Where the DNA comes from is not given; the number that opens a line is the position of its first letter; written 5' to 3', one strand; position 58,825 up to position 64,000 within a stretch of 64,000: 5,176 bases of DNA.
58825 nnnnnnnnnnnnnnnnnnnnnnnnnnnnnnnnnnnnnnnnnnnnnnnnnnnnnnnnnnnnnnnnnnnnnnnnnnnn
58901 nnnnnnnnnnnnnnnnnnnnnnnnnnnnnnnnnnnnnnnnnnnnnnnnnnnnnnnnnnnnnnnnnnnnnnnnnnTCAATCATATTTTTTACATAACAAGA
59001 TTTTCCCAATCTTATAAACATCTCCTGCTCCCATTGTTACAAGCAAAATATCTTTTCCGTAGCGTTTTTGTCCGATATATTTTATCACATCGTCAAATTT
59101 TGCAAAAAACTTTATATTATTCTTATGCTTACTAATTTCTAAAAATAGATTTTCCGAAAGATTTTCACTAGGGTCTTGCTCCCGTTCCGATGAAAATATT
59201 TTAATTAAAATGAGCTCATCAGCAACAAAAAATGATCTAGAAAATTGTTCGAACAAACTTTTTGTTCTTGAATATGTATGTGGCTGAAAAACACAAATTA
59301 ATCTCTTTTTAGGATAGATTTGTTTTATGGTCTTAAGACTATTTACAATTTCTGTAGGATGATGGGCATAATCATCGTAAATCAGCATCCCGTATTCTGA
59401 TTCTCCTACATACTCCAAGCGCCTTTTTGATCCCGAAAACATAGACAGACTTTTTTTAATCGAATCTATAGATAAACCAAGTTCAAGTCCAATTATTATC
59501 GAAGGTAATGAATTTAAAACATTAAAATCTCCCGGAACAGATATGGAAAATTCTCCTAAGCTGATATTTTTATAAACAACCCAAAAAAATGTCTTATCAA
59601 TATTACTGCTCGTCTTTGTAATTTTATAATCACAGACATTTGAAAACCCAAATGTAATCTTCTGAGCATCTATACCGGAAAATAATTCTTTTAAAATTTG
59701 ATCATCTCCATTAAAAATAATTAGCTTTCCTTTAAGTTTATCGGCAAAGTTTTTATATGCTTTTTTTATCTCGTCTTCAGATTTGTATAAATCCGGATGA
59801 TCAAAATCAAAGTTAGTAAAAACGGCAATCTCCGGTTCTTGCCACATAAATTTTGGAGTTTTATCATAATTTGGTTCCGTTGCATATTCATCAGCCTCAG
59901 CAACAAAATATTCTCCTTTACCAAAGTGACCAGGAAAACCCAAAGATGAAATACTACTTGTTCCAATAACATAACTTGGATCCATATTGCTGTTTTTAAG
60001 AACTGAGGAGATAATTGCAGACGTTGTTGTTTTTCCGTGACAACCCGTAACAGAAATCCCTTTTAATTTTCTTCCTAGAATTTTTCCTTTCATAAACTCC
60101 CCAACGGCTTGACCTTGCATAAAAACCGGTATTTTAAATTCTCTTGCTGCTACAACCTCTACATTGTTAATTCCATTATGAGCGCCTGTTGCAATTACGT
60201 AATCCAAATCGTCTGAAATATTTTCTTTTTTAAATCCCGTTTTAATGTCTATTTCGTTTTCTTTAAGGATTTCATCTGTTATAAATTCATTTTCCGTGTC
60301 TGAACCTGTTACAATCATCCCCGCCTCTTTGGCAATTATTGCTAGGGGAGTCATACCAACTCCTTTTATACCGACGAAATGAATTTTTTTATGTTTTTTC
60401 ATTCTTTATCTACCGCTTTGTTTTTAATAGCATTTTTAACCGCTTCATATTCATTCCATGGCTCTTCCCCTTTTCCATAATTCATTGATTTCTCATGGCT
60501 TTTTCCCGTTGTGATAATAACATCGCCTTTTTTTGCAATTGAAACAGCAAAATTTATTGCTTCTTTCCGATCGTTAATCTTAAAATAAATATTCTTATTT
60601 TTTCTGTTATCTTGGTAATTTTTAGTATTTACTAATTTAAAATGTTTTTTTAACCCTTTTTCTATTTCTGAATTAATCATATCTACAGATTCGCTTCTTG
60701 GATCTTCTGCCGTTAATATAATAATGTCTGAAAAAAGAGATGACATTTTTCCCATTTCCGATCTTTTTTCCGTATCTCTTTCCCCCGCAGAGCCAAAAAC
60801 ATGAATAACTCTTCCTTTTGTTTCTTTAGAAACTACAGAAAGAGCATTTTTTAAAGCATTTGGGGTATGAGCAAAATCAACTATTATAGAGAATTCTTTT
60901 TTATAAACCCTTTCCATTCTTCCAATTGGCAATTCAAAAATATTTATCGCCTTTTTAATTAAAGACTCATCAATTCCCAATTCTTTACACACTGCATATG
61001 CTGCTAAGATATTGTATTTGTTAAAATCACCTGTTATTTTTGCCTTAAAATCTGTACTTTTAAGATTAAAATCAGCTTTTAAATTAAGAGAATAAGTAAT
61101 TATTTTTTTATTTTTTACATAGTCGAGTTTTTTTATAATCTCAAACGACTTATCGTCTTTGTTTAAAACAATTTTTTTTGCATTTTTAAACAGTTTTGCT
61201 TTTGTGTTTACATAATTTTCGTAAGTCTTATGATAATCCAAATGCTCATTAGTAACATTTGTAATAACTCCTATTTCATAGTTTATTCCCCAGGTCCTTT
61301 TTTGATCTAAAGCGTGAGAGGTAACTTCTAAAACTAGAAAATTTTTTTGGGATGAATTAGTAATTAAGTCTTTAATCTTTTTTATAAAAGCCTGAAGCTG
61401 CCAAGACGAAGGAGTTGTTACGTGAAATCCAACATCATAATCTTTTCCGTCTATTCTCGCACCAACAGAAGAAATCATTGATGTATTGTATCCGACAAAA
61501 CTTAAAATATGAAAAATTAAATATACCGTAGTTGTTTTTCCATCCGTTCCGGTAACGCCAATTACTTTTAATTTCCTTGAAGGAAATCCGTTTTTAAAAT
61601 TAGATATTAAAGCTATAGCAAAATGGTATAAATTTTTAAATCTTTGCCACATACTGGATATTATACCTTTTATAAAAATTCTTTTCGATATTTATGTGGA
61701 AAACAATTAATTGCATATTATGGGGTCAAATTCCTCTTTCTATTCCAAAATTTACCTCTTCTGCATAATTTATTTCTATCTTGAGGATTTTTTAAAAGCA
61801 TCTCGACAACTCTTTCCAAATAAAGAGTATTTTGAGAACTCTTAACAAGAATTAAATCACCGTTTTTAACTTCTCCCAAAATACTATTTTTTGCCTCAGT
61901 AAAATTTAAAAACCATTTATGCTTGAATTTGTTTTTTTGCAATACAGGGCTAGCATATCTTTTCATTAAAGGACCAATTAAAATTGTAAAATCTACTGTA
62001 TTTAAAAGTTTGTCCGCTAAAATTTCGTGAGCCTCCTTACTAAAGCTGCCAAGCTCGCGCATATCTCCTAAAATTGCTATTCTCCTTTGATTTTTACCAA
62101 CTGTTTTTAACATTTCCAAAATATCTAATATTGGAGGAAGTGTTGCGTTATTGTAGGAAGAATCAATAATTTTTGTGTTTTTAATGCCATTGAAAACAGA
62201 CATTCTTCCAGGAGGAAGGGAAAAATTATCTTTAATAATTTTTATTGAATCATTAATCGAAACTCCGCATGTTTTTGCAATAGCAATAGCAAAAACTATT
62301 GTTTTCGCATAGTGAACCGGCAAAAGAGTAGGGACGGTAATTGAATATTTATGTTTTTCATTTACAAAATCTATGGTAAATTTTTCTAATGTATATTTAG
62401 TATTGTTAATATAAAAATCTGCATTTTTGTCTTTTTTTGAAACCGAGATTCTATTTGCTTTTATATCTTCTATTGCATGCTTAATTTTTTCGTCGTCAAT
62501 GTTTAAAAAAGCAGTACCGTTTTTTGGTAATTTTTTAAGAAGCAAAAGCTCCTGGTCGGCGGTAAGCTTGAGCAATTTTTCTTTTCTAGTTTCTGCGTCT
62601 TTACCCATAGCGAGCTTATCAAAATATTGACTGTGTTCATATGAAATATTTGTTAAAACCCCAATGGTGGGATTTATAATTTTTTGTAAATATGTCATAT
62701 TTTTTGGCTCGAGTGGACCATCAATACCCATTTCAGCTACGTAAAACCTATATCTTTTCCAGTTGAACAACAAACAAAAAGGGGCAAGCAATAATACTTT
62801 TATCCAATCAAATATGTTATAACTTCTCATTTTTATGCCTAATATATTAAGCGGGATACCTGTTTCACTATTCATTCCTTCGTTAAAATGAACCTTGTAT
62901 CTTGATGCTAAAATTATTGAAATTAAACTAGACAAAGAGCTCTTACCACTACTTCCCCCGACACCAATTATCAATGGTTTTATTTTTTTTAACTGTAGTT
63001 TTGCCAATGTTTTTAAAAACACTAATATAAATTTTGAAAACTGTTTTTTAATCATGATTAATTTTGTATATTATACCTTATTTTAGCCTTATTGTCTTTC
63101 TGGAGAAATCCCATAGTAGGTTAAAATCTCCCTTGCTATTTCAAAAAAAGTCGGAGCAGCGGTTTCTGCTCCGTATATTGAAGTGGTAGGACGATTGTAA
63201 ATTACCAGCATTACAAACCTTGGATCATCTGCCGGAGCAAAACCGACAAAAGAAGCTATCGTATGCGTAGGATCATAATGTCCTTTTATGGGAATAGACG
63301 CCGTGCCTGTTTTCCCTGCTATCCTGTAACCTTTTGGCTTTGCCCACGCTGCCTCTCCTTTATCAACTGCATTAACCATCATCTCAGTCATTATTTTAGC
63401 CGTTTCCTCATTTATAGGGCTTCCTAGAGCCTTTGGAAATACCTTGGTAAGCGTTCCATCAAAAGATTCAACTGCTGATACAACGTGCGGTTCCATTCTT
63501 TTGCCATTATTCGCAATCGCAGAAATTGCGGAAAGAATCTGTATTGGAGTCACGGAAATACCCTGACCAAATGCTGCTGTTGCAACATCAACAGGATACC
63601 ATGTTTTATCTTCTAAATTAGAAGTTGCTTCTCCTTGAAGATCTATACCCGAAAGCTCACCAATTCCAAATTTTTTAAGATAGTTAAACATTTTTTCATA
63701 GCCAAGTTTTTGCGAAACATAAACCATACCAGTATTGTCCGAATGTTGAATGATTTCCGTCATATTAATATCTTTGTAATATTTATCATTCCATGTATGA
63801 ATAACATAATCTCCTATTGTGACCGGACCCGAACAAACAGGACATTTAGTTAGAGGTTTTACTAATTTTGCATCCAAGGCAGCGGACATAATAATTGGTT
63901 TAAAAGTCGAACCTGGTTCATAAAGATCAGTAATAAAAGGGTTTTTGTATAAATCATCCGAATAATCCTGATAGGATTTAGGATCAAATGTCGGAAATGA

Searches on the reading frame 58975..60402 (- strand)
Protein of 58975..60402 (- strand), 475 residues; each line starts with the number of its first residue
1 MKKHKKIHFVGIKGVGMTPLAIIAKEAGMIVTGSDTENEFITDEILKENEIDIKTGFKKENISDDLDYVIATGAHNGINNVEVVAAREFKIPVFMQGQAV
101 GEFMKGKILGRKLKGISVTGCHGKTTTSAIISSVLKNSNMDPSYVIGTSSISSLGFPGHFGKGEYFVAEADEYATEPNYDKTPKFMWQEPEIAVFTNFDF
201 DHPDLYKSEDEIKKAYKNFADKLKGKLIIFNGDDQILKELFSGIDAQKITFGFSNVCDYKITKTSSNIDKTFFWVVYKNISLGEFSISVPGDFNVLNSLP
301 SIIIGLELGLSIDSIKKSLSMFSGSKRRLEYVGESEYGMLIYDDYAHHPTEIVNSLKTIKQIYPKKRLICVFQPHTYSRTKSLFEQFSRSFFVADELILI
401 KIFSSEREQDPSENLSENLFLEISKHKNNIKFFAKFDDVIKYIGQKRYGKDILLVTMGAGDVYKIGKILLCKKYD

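Call 60: search_protein_families(library=pfam, proteins=[window:58975-60402:-], max_evalue=1e-8)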
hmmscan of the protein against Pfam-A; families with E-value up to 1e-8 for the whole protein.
window:58975-60402:- (475 aa): 3 families
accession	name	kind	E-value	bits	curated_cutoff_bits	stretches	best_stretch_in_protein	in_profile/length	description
PF08245.18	Mur_ligase_M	-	1.9e-22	80.6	24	1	118-304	1-199/200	Mur ligase middle domain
PF02875.26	Mur_ligase_C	-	6.5e-19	69.5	28.4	1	327-460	1-127/127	Mur ligase, glutamate ligase domain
PF01225.30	Mur_ligase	-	1.1e-14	55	21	1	6-106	1-93/95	Mur ligase family, catalytic domain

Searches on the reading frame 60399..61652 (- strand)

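Call 60: search_protein_families(library=pfam, proteins=[window:60399-61652:-], max_evalue=1e-8)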
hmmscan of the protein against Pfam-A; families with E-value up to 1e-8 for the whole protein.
window:60399-61652:- (417 aa): 2 families
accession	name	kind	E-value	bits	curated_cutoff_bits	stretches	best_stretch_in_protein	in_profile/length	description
PF08245.18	Mur_ligase_M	-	7.6e-38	130.9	24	1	33-221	1-199/200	Mur ligase middle domain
PF02875.26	Mur_ligase_C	-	5.6e-28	98.8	28.4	1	244-384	1-126/127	Mur ligase, glutamate ligase domain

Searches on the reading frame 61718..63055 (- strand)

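Call 80: search_protein_families(library=pfam, proteins=[window:61718-63055:-], max_evalue=0.01)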
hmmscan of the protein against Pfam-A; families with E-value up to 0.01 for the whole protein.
window:61718-63055:- (445 aa): 2 families
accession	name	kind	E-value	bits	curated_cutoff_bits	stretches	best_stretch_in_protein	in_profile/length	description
PF08245.18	Mur_ligase_M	-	1.8e-17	64.4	24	1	32-259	1-199/200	Mur ligase middle domain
PF02875.26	Mur_ligase_C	-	1.3e-09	39.4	28.4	1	283-407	1-126/127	Mur ligase, glutamate ligase domain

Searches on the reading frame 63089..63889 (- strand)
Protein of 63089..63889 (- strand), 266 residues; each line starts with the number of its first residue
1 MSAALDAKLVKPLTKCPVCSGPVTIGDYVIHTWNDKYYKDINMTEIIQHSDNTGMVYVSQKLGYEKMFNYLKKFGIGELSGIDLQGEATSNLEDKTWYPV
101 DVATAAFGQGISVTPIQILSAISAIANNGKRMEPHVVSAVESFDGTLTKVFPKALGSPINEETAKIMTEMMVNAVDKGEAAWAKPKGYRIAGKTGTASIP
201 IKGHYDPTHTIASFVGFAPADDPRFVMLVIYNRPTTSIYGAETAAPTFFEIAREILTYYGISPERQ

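Call 80: search_protein_families(library=pfam, proteins=[window:63089-63889:-], max_evalue=0.01)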
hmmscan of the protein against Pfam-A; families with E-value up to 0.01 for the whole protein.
window:63089-63889:- (266 aa): 1 family
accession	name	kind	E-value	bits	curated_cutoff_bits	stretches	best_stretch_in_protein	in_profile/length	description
PF00905.27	Transpeptidase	-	3.5e-56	191.1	22.1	1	2-251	52-297/299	Penicillin binding protein transpeptidase domain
